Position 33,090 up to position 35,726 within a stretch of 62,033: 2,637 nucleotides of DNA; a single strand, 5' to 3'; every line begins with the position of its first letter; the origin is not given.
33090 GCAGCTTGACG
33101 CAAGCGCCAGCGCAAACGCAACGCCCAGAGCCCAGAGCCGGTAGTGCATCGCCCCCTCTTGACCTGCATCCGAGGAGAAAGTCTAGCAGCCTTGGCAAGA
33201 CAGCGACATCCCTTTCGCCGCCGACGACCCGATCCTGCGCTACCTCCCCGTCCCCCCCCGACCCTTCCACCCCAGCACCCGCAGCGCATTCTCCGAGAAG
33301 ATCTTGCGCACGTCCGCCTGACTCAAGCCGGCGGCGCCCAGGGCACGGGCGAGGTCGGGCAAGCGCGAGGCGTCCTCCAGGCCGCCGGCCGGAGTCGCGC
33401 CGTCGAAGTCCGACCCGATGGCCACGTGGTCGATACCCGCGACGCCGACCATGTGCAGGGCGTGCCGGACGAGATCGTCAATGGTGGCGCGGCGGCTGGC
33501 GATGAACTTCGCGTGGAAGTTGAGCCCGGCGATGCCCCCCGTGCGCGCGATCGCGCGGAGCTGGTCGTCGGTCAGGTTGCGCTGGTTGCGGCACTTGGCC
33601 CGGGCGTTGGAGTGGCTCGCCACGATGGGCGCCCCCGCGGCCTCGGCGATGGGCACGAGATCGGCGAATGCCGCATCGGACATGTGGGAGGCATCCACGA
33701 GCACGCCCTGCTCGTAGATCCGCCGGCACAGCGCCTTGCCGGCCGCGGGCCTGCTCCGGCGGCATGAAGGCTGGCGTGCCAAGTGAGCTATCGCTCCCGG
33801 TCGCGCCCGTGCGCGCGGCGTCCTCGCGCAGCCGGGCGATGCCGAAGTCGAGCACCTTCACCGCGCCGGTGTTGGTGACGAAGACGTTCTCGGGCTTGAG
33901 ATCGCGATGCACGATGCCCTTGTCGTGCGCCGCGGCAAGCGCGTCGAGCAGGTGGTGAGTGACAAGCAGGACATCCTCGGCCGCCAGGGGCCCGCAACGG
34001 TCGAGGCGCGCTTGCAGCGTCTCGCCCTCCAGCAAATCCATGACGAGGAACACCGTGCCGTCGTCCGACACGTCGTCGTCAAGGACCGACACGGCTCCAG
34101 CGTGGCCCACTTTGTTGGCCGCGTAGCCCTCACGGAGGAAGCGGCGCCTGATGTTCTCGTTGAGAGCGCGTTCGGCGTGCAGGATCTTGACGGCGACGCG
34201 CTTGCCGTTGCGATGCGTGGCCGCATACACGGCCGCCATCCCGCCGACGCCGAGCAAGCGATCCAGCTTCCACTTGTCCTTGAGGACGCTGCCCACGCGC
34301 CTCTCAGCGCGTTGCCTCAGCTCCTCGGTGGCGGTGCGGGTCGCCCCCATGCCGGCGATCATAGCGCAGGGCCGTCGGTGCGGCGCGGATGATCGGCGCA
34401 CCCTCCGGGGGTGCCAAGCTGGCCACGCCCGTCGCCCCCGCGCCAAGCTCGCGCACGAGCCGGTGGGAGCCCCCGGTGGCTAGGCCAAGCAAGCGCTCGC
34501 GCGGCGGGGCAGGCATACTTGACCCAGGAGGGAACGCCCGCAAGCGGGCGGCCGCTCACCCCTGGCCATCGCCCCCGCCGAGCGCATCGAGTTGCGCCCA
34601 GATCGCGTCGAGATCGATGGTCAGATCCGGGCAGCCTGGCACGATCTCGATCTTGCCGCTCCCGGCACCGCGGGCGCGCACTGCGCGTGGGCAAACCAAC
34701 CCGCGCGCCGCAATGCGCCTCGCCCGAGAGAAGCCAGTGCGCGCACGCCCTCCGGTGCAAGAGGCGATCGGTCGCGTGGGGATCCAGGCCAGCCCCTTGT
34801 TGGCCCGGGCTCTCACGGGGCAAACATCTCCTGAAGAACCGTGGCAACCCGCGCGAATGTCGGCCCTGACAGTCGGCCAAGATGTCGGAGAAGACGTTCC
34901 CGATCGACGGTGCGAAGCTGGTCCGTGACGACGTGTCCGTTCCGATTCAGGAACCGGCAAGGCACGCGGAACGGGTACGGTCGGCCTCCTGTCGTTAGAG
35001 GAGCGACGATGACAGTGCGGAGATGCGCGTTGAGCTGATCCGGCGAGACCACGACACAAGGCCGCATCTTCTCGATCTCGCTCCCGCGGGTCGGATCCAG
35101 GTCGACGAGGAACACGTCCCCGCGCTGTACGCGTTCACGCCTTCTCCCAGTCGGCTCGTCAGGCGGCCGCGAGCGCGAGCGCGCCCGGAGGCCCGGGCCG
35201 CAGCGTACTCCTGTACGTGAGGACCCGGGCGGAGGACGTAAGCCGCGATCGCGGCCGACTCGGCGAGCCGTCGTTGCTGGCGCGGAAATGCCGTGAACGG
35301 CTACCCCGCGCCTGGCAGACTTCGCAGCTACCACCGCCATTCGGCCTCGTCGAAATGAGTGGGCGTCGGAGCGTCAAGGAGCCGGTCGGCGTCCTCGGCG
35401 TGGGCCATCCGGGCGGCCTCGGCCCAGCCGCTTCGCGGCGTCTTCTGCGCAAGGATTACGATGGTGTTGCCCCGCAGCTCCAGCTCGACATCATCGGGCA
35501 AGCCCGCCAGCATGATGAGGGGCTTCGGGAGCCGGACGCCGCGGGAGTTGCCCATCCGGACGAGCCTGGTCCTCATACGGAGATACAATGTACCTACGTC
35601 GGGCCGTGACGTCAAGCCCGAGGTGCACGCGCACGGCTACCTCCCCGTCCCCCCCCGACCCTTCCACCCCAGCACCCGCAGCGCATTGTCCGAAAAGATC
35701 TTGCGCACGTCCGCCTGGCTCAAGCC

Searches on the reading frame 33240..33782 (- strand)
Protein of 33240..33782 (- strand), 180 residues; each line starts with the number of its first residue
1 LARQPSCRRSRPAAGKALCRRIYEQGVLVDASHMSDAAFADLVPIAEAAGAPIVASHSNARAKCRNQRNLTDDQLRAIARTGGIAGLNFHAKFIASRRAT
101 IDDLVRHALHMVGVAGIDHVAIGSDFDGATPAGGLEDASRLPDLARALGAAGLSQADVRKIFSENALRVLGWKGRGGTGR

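Call 34: search_protein_families(library=pfam, proteins=[window:33240-33782:-], max_evalue=0.01)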
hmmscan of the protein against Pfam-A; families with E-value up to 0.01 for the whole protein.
window:33240-33782:- (180 aa): 2 families
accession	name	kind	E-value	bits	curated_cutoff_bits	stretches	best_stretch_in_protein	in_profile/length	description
PF01244.27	Peptidase_M19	-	5.2e-53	180.7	26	1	14-170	162-317/319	Membrane dipeptidase (Peptidase family M19)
PF04909.20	Amidohydro_2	-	1.8e-06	28.4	26.4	1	87-171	215-288/289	Amidohydrolase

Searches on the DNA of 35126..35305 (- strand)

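Call 58: search_dna_similar(query=window:35126-35305:-, collection=plasmids, mode=distant, max_evalue=0.01, max_rows=15)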
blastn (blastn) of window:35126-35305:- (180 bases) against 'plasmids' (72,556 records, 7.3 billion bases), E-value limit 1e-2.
No match.

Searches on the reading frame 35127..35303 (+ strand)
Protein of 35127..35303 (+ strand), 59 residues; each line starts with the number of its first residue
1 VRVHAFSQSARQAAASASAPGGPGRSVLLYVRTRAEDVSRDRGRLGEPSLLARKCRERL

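Call 44: search_protein_representatives(alignment_id=A4)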
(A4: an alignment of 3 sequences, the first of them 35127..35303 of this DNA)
Query: 3 sequences, 59 profile positions. Proteins with E-value up to 0.001 (for the whole library): 5; up to 1e-10: 5; up to 1e-30: 1. The best 5 are listed.
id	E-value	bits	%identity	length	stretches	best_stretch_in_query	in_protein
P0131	3.7e-31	123.0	-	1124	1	1-59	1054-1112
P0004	6.4e-21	90.2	-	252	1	1-57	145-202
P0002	4.1e-20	87.6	-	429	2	1-39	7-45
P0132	5.9e-16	74.3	-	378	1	2-48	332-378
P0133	1.0e-13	67.2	-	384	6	14-53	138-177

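Call 46: list_cluster_members(proteins=[P0131, P0132, P0004, P0001, P0003, P0005, P0007, P0008, P0010, P0011])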
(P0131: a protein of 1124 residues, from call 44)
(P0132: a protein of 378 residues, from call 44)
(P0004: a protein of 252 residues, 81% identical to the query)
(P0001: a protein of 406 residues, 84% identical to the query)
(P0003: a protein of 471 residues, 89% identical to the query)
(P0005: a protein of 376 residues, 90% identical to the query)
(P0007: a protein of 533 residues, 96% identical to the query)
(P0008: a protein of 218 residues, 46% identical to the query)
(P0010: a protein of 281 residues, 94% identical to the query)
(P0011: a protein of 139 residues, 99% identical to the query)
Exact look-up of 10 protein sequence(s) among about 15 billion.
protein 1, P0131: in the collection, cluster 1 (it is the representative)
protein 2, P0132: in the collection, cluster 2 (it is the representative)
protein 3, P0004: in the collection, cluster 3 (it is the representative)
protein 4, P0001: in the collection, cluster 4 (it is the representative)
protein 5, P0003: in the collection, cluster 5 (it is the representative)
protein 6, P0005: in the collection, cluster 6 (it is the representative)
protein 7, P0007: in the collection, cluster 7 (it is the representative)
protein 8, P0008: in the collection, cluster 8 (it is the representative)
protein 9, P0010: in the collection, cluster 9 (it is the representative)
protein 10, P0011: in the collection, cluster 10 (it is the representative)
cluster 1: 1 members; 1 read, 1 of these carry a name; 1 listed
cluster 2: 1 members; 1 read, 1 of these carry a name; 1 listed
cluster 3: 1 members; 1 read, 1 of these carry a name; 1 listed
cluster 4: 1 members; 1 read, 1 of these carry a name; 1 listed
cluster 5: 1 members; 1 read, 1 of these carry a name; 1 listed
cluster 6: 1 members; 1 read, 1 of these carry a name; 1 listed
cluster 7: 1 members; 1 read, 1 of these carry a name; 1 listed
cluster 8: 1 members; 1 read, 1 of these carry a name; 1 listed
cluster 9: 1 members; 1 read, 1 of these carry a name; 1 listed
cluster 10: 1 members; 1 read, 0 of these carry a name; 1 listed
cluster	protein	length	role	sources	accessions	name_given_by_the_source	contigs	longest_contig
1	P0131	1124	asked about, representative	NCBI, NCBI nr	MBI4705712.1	MAG: hypothetical protein HY744_31860 [Deltaproteobacteria bacterium] | hypothetical protein [Deltaproteobacteria bacterium]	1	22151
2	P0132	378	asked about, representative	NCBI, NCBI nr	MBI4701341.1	MAG: response regulator [Deltaproteobacteria bacterium] | response regulator [Deltaproteobacteria bacterium]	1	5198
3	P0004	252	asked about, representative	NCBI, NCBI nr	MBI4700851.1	MAG: type II toxin-antitoxin system VapC family toxin [Deltaproteobacteria bacterium] | type II toxin-antitoxin system VapC family toxin [Deltaproteobacteria bacterium]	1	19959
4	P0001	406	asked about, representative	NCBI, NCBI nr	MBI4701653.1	MAG: DcrB-related protein, partial [Deltaproteobacteria bacterium] | DcrB-related protein [Deltaproteobacteria bacterium]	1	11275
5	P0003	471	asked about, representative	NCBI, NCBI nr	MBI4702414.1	MAG: ribonuclease H-like domain-containing protein [Deltaproteobacteria bacterium] | ribonuclease H-like domain-containing protein [Deltaproteobacteria bacterium]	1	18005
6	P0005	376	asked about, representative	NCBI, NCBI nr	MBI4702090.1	MAG: OmpA family protein [Deltaproteobacteria bacterium] | OmpA family protein [Deltaproteobacteria bacterium]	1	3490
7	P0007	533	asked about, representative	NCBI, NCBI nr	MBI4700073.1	MAG: hydroxymethylglutaryl-CoA reductase, degradative [Deltaproteobacteria bacterium] | hydroxymethylglutaryl-CoA reductase, degradative [Deltaproteobacteria bacterium]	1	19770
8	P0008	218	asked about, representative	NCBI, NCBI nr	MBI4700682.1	MAG: hypothetical protein HY744_05880 [Deltaproteobacteria bacterium] | hypothetical protein [Deltaproteobacteria bacterium]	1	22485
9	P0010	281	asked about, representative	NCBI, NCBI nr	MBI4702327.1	MAG: hypothetical protein HY744_14485 [Deltaproteobacteria bacterium] | hypothetical protein [Deltaproteobacteria bacterium]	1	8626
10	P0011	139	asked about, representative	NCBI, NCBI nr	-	-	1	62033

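Call 50: search_protein_families(library=pfam, proteins=[P0131, P0132], max_evalue=0.001)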
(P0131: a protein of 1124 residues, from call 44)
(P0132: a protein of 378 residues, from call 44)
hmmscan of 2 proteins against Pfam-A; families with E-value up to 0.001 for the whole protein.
P0131 (1124 aa): 0 families

P0132 (378 aa): 1 family
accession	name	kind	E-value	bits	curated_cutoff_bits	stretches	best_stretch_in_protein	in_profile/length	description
PF00072.30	Response_reg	-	4.7e-20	72.2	30.2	1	9-121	1-108/111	Response regulator receiver domain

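Call 69: search_protein_families(library=padloc, proteins=[P0131], max_evalue=0.001)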
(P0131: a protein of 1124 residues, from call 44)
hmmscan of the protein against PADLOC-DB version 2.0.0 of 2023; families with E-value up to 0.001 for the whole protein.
P0131 (1124 aa): 2 families
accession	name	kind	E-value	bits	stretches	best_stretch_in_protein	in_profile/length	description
PDLC03865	LmuB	-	3.7e-05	20.1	0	113-386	598-833/1007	-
PDLC00582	JetC3|JetC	-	0.00034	16.5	1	108-418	776-1080/1472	DUF3584 domain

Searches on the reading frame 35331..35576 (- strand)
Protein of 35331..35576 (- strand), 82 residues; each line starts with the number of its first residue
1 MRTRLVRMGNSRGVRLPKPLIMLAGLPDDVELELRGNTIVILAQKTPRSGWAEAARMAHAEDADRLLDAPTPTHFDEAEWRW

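Call 9: search_protein_families(library=pfam, proteins=[window:35331-35576:-], max_evalue=0.01)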
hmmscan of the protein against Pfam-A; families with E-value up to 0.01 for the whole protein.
seq(82 aa): 1 family
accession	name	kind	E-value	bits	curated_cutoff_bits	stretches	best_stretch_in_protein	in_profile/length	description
PF04014.23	MazE_antitoxin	-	0.0025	18.2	24.7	1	7-46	3-45/48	Antidote-toxin recognition MazE, bacterial antitoxin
